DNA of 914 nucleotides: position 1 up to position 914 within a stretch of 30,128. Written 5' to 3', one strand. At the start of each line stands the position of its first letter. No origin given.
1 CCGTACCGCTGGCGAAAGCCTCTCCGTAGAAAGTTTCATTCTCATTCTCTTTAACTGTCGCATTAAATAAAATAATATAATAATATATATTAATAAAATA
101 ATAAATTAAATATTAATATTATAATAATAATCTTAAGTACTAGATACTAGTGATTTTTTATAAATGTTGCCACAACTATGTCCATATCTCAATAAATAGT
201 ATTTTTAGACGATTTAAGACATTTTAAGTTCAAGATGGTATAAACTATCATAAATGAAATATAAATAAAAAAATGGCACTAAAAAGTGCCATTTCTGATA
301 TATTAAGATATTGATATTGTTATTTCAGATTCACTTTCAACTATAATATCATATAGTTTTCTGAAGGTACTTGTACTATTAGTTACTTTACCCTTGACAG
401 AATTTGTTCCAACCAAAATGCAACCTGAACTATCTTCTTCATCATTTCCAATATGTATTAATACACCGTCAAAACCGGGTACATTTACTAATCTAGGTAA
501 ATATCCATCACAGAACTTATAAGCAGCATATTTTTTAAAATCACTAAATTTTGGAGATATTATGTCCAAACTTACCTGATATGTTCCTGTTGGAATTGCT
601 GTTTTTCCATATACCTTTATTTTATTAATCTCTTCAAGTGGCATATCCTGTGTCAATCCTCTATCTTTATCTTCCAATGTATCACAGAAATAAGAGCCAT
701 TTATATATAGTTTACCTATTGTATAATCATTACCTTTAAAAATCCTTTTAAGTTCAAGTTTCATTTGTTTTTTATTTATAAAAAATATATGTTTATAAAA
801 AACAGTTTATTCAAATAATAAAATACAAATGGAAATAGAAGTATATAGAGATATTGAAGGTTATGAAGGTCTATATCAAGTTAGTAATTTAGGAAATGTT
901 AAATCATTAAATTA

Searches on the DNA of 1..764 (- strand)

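Call 8: search_rna_families(source=window, start=1, end=320, threshold=evalue, max_evalue=10, show_alignments=3)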
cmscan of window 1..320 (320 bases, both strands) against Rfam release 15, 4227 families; matches with E-value up to 10: 7.
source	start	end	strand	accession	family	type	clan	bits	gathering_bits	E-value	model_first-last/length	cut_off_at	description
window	254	311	-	RF01814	rhtB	Gene; sRNA;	-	22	55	0.18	1-83/83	no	rhtB sRNA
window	250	295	-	RF00032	Histone3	Cis-reg;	-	18.9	34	0.01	1-46/46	no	Histone 3' UTR stem-loop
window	170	209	+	RF00184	PVX_3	Cis-reg;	-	17.3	42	0.2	1-54/54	no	Potato virus X cis-acting regulatory element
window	240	293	+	RF02844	RefA9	Gene; antisense;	-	16.3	49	5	1-64/64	no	Enterococcus sRNA A9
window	235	296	+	RF02057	STnc40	Gene; sRNA;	-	16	45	3.5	1-70/70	no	Salmonella enterica sRNA STnc40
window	159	245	+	RF00068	SNORD21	Gene; snRNA; snoRNA; CD-box;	-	15.1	63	6.5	1-95/95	no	Small nucleolar RNA SNORD21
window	267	320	-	RF02377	SurA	Gene; sRNA;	-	11.6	100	0.65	220-279/279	5'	SurA sRNA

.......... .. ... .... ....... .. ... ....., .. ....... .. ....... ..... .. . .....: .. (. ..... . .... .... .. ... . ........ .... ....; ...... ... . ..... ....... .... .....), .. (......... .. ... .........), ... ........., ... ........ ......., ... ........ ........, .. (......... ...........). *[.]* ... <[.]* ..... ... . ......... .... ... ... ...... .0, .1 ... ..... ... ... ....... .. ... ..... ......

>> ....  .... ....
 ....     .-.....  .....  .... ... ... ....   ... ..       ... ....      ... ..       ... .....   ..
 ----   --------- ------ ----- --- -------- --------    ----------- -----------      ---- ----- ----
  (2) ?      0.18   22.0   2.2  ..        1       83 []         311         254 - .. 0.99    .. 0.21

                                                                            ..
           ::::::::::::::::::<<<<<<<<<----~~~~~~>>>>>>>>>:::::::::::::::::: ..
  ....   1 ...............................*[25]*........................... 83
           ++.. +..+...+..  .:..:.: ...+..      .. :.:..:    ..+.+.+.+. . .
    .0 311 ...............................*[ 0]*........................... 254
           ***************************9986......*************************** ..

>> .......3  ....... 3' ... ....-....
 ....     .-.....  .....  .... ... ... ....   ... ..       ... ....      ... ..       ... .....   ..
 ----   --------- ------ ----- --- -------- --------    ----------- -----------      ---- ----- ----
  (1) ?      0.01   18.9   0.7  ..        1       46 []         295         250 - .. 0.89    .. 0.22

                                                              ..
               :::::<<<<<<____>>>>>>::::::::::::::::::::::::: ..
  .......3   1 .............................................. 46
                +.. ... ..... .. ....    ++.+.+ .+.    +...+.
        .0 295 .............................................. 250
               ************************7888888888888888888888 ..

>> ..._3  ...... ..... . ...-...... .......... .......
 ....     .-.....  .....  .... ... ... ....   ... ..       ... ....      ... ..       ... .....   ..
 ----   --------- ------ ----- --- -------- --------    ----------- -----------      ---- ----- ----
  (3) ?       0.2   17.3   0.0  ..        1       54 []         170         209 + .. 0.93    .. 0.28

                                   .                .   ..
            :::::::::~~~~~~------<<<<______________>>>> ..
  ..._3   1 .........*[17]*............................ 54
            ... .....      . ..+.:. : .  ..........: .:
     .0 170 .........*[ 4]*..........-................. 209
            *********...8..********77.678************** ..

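Call 88: search_dna_similar(query=L019:5036-6353:-, collection=phages, mode=distant, max_evalue=0.001)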
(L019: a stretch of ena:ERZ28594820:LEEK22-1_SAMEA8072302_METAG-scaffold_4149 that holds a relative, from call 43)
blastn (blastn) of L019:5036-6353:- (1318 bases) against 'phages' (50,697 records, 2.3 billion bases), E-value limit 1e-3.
No match.

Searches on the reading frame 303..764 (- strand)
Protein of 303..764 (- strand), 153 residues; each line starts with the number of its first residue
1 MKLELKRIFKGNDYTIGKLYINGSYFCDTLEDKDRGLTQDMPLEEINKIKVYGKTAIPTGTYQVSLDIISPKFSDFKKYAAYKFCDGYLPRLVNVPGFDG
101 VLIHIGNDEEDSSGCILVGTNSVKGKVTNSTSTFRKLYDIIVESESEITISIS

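Call 18: find_related_loci(query=window:303-764:-, collection=viral_contigs, flank=6000)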
Query window:303-764:- (153 aa) in viral_contigs; peptide patterns used: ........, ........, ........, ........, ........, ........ (x = any residue, [..] = any of these).
21 stretches matched a pattern; 3 encode a relative of the query (tblastn E <= 1e-3); 3 distinct loci.
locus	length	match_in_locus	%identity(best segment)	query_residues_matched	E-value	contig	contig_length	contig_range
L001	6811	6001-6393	51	1-144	1e-36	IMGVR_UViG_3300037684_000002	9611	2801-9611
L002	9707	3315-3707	51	1-144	1e-36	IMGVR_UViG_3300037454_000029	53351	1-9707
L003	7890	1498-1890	40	1-139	2e-21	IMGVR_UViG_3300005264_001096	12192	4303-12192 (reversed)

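Call 20: find_encoding_contigs(protein=window:303-764:-, flank=10000, max_places=10)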
Protein window:303-764:- (153 aa): 4 contigs read that carry it; 4 places shown.
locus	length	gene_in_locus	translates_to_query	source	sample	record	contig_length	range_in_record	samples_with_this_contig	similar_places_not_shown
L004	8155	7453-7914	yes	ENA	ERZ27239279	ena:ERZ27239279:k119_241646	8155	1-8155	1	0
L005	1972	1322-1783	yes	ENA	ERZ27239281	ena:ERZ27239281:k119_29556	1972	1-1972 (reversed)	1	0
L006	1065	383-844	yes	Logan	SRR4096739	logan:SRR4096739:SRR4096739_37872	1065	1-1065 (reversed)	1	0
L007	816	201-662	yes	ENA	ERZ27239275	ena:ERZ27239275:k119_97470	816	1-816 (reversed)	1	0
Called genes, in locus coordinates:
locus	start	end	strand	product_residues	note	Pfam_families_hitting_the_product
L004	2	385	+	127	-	?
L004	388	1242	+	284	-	-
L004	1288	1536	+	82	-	-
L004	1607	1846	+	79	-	-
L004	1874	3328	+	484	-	-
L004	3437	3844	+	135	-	-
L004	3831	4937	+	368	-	PF04860:Phage_portal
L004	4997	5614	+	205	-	PF20459:DUF6712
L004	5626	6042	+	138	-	-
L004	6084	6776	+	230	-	-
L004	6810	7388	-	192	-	PF07463:NUMOD4, PF13392:HNH_3 (weak), PF22083:I-HmuI_NUMOD-like (weak)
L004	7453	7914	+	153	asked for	PF18925:DUF5675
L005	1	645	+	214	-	?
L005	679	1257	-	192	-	PF07463:NUMOD4, PF13392:HNH_3 (weak), PF22083:I-HmuI_NUMOD-like (weak)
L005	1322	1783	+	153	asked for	PF18925:DUF5675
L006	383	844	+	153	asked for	PF18925:DUF5675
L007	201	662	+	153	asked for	PF18925:DUF5675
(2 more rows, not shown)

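Call 42: find_homologous_proteins(query=window:303-764:-, max_evalue=1e-10)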
Query window:303-764:- (153 aa): 6313 proteins with E <= 1e-10 among 6334 candidates; the best 120 are listed.
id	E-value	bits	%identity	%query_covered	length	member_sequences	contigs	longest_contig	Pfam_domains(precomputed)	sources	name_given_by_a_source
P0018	4.1e-96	337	100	100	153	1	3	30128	PF18925.6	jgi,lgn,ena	-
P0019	1.4e-88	312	92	100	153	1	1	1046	PF18925.6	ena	-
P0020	1.9e-86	305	89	100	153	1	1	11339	PF18925.6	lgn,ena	-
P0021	3.0e-85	301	89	100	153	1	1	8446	PF18925.6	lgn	-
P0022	5.1e-84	297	86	100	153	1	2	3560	PF18925.6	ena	-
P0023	1.5e-77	276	81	91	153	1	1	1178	PF18925.6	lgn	-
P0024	1.1e-76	274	80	100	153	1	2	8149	PF18925.6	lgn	-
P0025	1.1e-67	244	72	99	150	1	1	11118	PF18925.6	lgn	-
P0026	6.7e-67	242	70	100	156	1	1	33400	PF18925.6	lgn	-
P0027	1.2e-66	241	73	100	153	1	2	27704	PF18925.6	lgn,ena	-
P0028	4.0e-63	230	69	99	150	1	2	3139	PF18925.6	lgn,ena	-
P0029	1.1e-61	225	67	99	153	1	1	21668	PF18925.6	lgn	-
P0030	1.5e-61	225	67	99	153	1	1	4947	PF18925.6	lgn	-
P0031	5.4e-61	223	66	99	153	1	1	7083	PF18925.6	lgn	-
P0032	1.5e-60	221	68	100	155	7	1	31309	PF18925.6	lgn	-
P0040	6.6e-59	216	71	92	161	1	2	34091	PF18925.6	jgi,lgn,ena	-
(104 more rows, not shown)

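Call 43: find_encoding_contigs(protein=P0020, flank=10000, max_places=4)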
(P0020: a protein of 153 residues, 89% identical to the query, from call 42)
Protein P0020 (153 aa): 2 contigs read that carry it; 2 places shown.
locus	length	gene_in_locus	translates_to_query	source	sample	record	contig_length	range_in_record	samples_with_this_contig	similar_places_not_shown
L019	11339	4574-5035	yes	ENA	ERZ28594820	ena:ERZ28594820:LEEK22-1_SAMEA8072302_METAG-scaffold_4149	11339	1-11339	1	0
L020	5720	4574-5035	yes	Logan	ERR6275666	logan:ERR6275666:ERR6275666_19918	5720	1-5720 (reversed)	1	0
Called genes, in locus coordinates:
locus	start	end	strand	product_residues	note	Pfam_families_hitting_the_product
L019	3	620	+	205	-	?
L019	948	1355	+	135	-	-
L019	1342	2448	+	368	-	PF04860:Phage_portal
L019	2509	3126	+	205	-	PF20459:DUF6712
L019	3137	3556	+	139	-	-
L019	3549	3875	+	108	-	PF01844:HNH (weak)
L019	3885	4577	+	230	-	-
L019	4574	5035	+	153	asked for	PF18925:DUF5675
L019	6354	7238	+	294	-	-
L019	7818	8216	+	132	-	-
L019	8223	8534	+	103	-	-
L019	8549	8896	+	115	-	-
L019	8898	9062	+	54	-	-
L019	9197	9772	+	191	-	-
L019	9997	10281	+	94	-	-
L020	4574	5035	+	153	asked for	PF18925:DUF5675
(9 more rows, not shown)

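Call 44: find_encoding_contigs(protein=P0026, flank=10000, max_places=4)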
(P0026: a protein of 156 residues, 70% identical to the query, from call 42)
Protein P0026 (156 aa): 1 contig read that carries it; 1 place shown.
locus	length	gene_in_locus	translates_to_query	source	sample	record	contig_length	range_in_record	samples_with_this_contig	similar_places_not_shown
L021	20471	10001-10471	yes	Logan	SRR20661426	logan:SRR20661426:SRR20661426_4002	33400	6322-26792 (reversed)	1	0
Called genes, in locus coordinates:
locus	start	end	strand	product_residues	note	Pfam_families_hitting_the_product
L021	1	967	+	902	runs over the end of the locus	-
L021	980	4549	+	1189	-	-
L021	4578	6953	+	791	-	-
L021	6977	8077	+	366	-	PF03382:DUF285 (weak), PF13306:LRR_5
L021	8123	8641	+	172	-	PF20459:DUF6712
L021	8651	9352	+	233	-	-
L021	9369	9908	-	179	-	PF07463:NUMOD4, PF13392:HNH_3 (weak)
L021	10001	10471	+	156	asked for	PF18925:DUF5675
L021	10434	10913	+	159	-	-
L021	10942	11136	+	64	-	-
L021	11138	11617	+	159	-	-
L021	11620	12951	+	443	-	PF13306:LRR_5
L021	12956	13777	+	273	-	PF13306:LRR_5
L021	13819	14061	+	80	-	-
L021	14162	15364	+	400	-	PF04860:Phage_portal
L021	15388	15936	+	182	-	-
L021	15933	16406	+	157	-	-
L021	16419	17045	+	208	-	PF14550:Peptidase_S78_2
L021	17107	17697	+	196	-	-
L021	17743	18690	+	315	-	-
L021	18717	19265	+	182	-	-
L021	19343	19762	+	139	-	-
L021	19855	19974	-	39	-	-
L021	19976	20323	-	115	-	-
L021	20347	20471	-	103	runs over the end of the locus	-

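Call 45: find_encoding_contigs(protein=P0027, flank=10000, max_places=4)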
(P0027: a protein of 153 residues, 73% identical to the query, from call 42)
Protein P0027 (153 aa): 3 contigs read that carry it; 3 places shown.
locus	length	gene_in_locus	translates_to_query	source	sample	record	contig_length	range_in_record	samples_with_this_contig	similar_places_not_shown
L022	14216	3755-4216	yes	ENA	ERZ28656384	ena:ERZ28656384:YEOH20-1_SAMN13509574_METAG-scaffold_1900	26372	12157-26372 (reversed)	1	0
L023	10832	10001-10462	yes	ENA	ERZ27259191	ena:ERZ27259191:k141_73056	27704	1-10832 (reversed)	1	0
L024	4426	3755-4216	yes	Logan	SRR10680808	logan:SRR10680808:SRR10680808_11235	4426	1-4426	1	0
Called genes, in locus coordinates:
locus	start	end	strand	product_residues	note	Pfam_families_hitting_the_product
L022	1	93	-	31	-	?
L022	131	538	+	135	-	-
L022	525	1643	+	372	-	PF04860:Phage_portal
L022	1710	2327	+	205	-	PF20459:DUF6712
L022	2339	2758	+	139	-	-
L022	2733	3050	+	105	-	PF01844:HNH (weak)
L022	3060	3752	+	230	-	-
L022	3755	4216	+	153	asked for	PF18925:DUF5675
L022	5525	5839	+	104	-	-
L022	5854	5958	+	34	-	-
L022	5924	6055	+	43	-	-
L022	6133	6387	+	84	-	-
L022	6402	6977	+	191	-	-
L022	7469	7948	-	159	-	-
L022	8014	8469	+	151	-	-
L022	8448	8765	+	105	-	-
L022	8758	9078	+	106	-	-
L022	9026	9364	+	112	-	-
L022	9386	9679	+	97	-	-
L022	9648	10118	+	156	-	-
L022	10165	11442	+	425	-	PF03237:Terminase_6N, PF17289:Terminase_6C (weak)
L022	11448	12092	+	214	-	-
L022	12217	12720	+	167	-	-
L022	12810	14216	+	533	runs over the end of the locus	PF13004:BACON (weak)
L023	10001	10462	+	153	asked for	PF18925:DUF5675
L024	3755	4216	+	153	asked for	PF18925:DUF5675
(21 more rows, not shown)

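Call 54: find_encoding_contigs(protein=P0024, flank=3000, max_places=4)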
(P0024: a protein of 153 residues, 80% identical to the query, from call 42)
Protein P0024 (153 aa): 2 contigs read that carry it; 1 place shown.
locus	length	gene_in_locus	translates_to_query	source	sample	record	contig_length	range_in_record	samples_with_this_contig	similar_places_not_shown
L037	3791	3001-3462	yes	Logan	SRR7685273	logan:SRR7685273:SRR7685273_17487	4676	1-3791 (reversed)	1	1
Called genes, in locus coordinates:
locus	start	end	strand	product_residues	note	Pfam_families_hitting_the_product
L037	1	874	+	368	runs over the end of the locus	PF04860:Phage_portal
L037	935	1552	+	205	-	PF20459:DUF6712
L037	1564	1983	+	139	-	-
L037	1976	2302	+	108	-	PF01844:HNH (weak)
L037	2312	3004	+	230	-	-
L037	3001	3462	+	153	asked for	PF18925:DUF5675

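Call 55: find_encoding_contigs(protein=P0025, flank=3000, max_places=4)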
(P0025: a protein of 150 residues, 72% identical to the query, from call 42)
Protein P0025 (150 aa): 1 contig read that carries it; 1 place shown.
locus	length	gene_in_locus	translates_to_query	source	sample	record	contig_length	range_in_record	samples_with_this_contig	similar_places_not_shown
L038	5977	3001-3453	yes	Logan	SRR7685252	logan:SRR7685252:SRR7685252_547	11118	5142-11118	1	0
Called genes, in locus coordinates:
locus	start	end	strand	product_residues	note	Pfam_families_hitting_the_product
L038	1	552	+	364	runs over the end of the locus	PF04860:Phage_portal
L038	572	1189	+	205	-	PF20459:DUF6712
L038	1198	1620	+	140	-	-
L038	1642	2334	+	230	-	-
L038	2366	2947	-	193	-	PF07463:NUMOD4, PF13392:HNH_3 (weak), PF22083:I-HmuI_NUMOD-like (weak)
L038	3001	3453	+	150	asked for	PF18925:DUF5675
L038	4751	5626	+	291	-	-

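Call 56: find_encoding_contigs(protein=P0040, flank=3000, max_places=4)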
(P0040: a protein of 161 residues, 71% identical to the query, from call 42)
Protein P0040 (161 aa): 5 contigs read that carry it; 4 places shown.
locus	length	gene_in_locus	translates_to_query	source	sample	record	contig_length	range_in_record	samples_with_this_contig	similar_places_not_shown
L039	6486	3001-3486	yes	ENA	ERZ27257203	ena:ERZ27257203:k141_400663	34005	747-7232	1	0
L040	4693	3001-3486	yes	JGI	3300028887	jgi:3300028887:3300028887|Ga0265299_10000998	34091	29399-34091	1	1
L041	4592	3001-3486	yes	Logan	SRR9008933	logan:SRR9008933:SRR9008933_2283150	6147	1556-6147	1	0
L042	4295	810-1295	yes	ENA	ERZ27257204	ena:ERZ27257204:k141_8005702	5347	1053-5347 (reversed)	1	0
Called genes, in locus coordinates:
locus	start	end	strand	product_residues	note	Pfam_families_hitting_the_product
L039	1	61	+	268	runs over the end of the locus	?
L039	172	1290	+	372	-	PF04860:Phage_portal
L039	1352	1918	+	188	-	PF20459:DUF6712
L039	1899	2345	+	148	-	-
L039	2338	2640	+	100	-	-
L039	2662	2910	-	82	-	-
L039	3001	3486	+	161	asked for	PF18925:DUF5675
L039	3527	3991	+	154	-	PF20647:DUF6808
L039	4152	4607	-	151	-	PF13651:EcoRI_methylase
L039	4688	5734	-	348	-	PF13651:EcoRI_methylase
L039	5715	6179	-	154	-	PF13651:EcoRI_methylase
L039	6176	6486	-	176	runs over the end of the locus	PF07463:NUMOD4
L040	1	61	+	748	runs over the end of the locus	-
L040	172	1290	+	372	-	PF04860:Phage_portal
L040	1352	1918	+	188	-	PF20459:DUF6712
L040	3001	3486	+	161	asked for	PF18925:DUF5675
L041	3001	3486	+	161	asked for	PF18925:DUF5675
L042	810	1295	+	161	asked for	PF18925:DUF5675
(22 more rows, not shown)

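Call 61: find_related_loci(query=A4, collection=viral_contigs, flank=3000)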
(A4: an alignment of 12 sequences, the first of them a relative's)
Query A4 (153 aa) in viral_contigs; peptide patterns used: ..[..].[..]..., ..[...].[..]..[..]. (x = any residue, [..] = any of these).
104 stretches matched a pattern; 77 encode a relative of the query (tblastn E <= 1e-3); 77 distinct loci.
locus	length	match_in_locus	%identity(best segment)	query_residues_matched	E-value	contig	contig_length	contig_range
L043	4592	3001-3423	71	1-141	2e-63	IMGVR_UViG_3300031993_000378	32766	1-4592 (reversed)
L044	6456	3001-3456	64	1-152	8e-61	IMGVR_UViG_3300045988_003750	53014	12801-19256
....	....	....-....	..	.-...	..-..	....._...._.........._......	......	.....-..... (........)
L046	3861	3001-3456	63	1-152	1e-59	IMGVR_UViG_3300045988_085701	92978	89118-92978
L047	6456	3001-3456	63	1-152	1e-59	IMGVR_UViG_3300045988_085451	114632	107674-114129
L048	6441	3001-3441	65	6-152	2e-59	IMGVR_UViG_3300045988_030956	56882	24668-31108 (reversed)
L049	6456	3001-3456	63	1-152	3e-59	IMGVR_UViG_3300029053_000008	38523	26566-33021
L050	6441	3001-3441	65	6-152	3e-59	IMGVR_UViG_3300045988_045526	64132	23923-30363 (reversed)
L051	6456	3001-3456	63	1-152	3e-59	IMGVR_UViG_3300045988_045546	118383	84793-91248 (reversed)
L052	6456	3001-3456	63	1-152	3e-59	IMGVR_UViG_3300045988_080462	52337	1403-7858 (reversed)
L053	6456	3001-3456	63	1-152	3e-59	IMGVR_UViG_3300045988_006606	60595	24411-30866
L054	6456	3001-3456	63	1-152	3e-59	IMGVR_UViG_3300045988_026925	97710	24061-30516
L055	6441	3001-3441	64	6-152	1e-58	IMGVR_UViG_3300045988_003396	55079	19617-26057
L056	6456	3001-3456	63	1-152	8e-59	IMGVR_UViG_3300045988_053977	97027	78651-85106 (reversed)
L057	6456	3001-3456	63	1-152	5e-59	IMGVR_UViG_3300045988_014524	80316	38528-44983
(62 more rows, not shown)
